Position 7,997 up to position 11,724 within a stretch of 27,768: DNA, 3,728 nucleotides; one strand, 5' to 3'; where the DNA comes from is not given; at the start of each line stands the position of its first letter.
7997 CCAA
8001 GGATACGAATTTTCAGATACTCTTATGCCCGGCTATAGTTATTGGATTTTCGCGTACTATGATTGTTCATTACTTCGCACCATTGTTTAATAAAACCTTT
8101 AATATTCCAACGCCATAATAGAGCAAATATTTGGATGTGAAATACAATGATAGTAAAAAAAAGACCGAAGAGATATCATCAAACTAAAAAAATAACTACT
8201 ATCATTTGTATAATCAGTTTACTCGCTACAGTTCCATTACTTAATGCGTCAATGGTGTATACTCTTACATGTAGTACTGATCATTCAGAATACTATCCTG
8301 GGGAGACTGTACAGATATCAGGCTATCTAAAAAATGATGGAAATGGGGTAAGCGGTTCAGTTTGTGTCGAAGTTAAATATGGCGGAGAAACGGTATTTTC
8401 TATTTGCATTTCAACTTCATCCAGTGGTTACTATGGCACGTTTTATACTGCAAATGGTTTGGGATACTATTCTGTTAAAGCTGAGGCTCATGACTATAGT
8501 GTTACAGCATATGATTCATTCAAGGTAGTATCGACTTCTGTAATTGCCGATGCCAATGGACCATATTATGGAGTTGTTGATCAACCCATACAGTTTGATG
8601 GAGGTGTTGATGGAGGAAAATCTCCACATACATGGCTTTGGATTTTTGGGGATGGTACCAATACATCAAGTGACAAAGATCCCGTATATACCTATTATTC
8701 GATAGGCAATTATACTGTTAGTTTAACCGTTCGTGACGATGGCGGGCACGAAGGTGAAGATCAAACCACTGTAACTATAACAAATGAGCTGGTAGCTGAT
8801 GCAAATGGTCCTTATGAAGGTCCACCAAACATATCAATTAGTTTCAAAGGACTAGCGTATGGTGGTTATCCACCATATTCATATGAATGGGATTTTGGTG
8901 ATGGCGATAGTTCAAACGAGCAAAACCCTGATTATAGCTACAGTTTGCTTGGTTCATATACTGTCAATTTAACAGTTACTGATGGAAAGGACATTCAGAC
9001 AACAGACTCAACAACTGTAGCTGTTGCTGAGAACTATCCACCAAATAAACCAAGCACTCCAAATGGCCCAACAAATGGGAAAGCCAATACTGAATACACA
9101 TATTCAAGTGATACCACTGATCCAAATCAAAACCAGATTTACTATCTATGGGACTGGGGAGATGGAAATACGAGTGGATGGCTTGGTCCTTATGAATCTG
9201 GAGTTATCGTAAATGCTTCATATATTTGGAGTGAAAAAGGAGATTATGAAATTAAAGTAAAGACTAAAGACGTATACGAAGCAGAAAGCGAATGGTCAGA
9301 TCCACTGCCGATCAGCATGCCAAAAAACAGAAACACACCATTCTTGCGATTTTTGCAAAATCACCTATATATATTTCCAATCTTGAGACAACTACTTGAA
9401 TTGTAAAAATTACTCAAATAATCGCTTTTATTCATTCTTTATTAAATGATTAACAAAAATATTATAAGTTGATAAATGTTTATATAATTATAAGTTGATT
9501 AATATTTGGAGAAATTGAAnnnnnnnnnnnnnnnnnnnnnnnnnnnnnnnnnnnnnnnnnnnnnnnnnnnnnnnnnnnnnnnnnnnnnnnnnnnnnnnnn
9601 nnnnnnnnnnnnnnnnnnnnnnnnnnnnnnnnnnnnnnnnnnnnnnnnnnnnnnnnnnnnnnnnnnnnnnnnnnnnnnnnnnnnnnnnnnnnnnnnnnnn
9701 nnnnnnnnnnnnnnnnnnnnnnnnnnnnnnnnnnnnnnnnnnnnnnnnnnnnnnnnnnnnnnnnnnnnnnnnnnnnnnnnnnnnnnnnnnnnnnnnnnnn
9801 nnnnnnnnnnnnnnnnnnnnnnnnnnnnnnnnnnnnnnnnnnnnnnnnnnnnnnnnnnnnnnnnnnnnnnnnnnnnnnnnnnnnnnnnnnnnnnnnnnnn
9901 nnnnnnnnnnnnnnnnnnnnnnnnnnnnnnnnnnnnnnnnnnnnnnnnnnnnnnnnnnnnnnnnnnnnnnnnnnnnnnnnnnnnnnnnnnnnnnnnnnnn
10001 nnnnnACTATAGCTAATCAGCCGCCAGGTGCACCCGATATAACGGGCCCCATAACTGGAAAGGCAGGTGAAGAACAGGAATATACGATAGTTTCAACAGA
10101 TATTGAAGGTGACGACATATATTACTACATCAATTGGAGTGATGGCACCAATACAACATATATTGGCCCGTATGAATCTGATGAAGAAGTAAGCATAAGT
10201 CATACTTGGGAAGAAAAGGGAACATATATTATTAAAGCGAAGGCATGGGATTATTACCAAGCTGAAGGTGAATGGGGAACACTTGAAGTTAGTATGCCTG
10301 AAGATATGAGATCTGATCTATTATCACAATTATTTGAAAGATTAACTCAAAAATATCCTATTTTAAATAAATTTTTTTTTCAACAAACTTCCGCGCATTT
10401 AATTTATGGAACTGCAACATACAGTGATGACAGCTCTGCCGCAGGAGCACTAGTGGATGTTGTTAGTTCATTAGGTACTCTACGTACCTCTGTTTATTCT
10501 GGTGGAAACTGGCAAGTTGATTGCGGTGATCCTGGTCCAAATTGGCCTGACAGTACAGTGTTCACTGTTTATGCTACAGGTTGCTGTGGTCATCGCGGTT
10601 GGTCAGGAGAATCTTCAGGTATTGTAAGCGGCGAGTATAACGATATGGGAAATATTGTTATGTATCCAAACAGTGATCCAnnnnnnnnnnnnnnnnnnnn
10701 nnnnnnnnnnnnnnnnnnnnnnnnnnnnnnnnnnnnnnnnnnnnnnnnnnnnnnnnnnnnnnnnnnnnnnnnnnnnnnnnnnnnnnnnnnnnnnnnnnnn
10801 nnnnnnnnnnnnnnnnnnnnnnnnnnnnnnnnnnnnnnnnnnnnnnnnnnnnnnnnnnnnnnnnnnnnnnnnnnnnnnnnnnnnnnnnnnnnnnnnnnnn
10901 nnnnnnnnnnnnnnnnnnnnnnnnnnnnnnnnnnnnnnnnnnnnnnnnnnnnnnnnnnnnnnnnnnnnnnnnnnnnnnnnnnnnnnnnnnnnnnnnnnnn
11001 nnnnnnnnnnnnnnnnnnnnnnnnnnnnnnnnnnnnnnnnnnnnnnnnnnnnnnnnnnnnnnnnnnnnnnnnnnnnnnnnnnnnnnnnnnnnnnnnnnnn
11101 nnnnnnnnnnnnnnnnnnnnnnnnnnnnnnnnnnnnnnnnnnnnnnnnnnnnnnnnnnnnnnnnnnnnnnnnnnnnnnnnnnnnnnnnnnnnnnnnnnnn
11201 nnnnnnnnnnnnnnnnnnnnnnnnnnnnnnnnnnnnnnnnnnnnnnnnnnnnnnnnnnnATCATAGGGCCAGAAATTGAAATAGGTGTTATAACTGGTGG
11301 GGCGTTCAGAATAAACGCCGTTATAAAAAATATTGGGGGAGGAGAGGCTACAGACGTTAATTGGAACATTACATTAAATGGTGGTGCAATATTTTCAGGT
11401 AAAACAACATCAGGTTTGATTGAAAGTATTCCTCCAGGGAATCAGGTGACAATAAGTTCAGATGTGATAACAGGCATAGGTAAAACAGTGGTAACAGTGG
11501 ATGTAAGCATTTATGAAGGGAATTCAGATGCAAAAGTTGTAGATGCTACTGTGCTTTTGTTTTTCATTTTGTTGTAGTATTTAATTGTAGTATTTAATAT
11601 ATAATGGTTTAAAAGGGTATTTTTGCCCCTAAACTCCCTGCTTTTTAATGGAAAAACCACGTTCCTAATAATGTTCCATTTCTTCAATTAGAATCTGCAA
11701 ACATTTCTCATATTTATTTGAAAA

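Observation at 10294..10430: Internal C-terminal tail plus T9 tract: a fused gene that could yield short and long isoforms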

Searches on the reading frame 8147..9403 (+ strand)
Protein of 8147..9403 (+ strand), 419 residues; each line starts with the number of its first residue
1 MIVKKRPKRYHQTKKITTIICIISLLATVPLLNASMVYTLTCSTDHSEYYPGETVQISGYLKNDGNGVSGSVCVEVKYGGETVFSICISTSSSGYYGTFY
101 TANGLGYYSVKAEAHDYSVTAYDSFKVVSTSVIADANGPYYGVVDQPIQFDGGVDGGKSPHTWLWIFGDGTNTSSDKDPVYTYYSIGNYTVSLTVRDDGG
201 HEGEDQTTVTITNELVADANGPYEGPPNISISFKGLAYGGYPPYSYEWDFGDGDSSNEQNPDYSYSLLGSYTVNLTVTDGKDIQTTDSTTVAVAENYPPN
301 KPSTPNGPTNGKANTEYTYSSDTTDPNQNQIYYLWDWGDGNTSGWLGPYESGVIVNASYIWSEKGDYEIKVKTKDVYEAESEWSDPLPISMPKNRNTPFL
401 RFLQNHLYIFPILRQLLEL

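Call 5: search_protein_families(library=pfam, proteins=[window:8147-9403:+], max_evalue=0.01)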
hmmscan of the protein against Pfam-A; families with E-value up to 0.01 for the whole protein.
window:8147-9403:+ (419 aa): 5 families
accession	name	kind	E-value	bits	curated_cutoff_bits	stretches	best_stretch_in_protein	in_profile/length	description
PF18911.6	PKD_4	-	3.4e-34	117.2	27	3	134-210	6-84/85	PKD domain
PF00801.26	PKD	-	2.9e-21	75.7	23.5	3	243-286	29-74/80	PKD domain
PF22352.2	K319L-like_PKD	-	1.5e-06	28.5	27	1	244-293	29-84/84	K319L-like, PKD domain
PF07495.19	Y_Y_Y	-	0.00078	19.7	26.6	0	343-381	19-54/65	Y_Y_Y domain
PF01835.25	MG2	-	0.002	18.9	32.8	0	44-127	6-96/96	MG2 domain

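Call 7: search_protein_families(library=ncbifam, proteins=[window:8147-9403:+], max_evalue=0.1)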
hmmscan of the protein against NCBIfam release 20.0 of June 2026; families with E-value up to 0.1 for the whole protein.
window:8147-9403:+ (419 aa): 4 families
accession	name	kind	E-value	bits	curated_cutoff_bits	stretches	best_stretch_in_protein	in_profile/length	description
TIGR00864.1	PCC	subfamily_domain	0.00051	16.5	1861.4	1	243-346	1337-1438/2700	polycystin cation channel protein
NF033932.1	LapB_rpt_80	domain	0.0011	19.2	45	1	187-220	1-39/83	LapB repeat-containing protein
NF058578.1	CPR_pilus_PamR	equivalog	0.0063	15.4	300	0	238-281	175-226/297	pilus system RbmA-like protein PamR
NF010681.0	PRK14081.1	equivalog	0.038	12.2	842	0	350-377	333-362/667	triple tyrosine motif-containing protein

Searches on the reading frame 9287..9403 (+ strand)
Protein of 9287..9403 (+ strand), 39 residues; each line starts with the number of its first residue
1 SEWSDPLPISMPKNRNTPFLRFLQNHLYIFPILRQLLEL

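Call 43: search_protein_representatives(alignment_id=A1)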
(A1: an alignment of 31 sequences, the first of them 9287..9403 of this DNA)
Query: 31 sequences, 40 profile positions. Proteins with E-value up to 0.001 (for the whole library): 2031; up to 1e-10: 236; up to 1e-30: 0. The best 150 are listed.
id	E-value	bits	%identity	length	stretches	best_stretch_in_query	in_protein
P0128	5.0e-17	77.6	-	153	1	1-40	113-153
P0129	1.8e-15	72.6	-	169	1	1-40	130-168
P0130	2.8e-15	72.0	-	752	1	1-40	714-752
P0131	8.2e-15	70.6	-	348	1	1-39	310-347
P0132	9.8e-15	70.3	-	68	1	2-40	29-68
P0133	1.2e-14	70.0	-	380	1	1-40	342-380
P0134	1.2e-14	70.0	-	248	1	1-40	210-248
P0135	1.3e-14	69.9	-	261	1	1-40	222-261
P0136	1.3e-14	69.9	-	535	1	1-40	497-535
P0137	1.4e-14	69.8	-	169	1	1-40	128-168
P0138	1.4e-14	69.8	-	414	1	1-40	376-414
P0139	1.5e-14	69.7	-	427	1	1-40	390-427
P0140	2.1e-14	69.3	-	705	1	1-40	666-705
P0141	2.2e-14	69.2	-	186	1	1-40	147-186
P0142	2.3e-14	69.1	-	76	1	1-40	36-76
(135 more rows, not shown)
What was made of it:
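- Closest known: C-terminal protein-sorting signals of archaea such as PGF-CTERM/archaeosortase. Same: The tail family is a short, conserved, strictly C-terminal motif on many secreted proteins of one lineage (call 43).
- In all 150 best hits the match ends 0-18 residues from the C-terminus (call 43).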

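Call 44: search_protein_families(library=ncbifam, proteins=[P0128, P0130], max_evalue=10)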
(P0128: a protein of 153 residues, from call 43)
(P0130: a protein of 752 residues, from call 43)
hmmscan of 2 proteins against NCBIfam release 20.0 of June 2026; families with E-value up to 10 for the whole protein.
P0128 (153 aa): 1 family
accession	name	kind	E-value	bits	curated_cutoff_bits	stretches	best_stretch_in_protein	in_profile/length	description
NF058578.1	CPR_pilus_PamR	equivalog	0.012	14.5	300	1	66-110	185-228/297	pilus system RbmA-like protein PamR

P0130 (752 aa): 4 families
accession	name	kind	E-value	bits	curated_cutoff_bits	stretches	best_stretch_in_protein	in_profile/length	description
NF058578.1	CPR_pilus_PamR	equivalog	5.2e-12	45.2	300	2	564-618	168-230/297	pilus system RbmA-like protein PamR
TIGR00864.1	PCC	subfamily_domain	2.2e-07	27.7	1861.4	1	560-720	1322-1474/2700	polycystin cation channel protein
TIGR03769.1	P_ac_wall_RPT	domain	0.0062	17.1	30.9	1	597-623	8-34/41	TIGR03769 domain-containing protein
NF047446.1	barrel_OmpL47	domain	6.8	7.2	40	1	516-544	40-68/68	OmpL47-type beta-barrel domain-containing protein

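Call 45: search_protein_families(library=pfam, proteins=[P0128, P0130], max_evalue=10)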
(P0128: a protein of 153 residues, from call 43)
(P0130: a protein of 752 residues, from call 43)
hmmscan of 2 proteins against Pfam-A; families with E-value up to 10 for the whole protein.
P0128 (153 aa): 2 families
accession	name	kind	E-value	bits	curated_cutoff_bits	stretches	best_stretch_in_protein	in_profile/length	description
PF18911.6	PKD_4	-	5.4e-05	23.6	27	1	51-116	24-79/85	PKD domain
PF00801.26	PKD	-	0.00026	21.4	23.5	1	37-112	7-73/80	PKD domain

P0130 (752 aa): 9 families
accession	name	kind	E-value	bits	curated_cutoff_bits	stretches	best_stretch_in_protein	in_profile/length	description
PF18911.6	PKD_4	-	8.4e-25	87.1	27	2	550-617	6-75/85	PKD domain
PF00801.26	PKD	-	1.1e-18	67.4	23.5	2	561-617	14-72/80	PKD domain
PF07495.19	Y_Y_Y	-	0.00012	22.3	26.6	2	598-623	34-60/65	Y_Y_Y domain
PF19077.6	Big_13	-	0.001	19.9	27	1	489-544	47-100/102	Bacterial Ig-like domain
PF18981.6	InlK_D3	-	0.0017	18.9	25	1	599-619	47-67/75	Internalin K domain (D3/D4)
PF05345.18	He_PIG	-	0.02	15.7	24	1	597-617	66-86/96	Putative Ig domain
PF16820.11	PKD_3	-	0.038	14.3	26.3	1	556-610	13-66/68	PKD-like domain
PF22352.2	K319L-like_PKD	-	0.09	13.2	27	1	577-622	31-80/84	K319L-like, PKD domain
PF18248.6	RalF_SCD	-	0.12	12.8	25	1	293-351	56-112/147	RalF C-terminal Sec-7 capping domain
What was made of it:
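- Tried and rejected: No NCBIfam or Pfam hit for three tail sequences, even at E<=10 (calls 44, 45).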

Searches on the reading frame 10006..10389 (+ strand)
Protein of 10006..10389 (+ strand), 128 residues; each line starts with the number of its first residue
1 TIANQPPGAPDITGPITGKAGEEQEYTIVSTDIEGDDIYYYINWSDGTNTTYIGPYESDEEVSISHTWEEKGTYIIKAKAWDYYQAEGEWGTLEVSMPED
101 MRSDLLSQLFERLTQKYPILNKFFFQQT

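Call 62: search_solved_structures(query=window:10006-10389:+, max_evalue=0.001, show_alignments=1)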
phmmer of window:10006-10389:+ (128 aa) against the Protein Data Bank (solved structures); distinct sequences matched with E-value up to 0.001: 1.
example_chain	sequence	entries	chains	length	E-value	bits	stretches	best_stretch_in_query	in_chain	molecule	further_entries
4xed_A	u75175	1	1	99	5.5e-32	113.6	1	3-99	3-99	Peptidase M14, carboxypeptidase A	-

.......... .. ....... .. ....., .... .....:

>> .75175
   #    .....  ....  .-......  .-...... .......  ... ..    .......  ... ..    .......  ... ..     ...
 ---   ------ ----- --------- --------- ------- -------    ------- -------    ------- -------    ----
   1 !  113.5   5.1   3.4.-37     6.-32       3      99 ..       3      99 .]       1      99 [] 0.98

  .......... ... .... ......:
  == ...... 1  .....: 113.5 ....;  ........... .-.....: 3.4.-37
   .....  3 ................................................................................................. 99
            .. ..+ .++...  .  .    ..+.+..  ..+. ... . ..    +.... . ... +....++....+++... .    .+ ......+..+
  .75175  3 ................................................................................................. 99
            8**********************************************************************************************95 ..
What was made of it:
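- Checked: The solved PKD construct 4xed ends ........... (call 62).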

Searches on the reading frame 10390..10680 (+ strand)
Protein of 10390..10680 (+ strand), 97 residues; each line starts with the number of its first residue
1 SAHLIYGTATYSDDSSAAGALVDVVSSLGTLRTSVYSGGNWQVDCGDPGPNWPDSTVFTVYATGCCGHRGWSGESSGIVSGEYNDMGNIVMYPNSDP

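Call 52: search_protein_families(library=pfam, proteins=[window:10390-10680:+], max_evalue=0.1)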
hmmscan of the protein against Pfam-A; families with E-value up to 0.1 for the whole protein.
window:10390-10680:+ (97 aa): 0 families

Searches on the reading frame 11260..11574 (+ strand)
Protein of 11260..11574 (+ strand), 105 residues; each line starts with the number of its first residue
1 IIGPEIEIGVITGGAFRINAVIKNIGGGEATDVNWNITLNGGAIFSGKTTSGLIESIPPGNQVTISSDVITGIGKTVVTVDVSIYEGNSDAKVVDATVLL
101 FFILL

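Call 52: search_protein_families(library=pfam, proteins=[window:11260-11574:+], max_evalue=0.1)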
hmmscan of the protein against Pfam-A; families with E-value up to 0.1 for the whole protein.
window:11260-11574:+ (105 aa): 1 family
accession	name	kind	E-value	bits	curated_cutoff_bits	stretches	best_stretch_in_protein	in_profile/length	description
PF07705.17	CARDB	-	0.0017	19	22.7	1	13-80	18-81/101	CARDB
